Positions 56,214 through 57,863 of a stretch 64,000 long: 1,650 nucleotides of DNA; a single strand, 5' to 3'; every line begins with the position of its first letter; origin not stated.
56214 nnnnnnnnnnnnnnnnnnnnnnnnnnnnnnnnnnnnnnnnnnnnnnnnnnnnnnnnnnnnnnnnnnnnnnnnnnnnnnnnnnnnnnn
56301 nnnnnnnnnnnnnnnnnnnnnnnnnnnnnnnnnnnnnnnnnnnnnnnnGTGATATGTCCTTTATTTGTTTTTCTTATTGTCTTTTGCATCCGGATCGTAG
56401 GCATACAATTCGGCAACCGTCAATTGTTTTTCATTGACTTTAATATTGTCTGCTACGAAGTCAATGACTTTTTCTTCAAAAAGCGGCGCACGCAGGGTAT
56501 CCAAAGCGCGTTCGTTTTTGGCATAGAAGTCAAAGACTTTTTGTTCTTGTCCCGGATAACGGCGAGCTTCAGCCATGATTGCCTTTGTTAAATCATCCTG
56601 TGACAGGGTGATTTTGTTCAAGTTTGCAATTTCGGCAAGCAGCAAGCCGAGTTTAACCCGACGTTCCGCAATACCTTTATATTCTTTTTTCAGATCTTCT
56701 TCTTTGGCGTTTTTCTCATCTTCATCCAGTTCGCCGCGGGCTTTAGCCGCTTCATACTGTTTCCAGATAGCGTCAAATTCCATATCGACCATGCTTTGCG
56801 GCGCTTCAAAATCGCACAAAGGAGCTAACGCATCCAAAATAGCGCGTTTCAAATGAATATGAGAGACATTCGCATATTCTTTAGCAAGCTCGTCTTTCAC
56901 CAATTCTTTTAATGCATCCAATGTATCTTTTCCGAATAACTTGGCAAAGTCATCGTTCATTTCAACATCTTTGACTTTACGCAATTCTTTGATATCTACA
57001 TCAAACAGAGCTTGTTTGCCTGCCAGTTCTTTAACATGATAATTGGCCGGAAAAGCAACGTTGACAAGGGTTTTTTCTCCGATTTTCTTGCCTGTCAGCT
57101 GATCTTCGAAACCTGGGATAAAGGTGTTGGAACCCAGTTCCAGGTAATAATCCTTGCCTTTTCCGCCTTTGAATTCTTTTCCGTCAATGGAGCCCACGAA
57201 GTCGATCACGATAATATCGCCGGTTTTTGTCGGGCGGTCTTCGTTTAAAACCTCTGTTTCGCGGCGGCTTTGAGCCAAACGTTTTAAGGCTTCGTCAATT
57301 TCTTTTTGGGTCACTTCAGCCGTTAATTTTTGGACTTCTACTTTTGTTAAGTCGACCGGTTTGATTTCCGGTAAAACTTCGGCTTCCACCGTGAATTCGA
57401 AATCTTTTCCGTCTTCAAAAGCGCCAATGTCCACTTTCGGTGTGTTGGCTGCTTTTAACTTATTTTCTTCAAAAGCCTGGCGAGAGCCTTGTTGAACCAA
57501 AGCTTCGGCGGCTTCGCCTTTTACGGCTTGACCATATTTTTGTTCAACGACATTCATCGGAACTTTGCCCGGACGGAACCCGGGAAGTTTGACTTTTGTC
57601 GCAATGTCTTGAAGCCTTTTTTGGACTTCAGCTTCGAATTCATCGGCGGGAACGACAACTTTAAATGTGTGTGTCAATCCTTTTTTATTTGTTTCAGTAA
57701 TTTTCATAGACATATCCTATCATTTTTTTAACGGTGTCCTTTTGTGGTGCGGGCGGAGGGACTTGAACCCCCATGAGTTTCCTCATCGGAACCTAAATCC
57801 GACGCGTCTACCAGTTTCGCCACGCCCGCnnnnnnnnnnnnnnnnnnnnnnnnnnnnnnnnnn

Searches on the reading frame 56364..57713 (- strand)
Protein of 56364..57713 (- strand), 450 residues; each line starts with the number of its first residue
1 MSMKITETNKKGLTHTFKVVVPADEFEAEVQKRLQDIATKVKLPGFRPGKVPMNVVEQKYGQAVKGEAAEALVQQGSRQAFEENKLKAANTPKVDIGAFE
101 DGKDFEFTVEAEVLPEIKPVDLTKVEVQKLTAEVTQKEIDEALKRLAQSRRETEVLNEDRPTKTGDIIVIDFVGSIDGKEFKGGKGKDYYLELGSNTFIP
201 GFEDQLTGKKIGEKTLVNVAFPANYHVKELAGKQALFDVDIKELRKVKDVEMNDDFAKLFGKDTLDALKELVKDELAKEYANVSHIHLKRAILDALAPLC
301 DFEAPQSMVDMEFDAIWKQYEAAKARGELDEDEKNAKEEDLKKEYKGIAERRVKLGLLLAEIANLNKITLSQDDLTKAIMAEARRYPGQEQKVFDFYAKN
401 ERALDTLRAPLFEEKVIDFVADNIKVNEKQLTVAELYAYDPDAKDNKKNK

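Call 14: search_protein_families(library=pfam, proteins=[window:56364-57713:-])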
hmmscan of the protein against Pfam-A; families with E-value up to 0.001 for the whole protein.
window:56364-57713:- (450 aa): 3 families
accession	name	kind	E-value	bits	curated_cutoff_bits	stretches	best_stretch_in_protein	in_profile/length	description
PF05697.18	Trigger_N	-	1.6e-41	142.4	22.2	1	3-146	1-144/144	Bacterial trigger factor protein (TF)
PF05698.19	Trigger_C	-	4.3e-36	124.8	22.7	1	264-421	1-161/162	Bacterial trigger factor protein (TF) C-terminus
PF00254.34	FKBP_C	-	4.6e-17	62.6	21.1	1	160-241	3-93/94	FKBP-type peptidyl-prolyl cis-trans isomerase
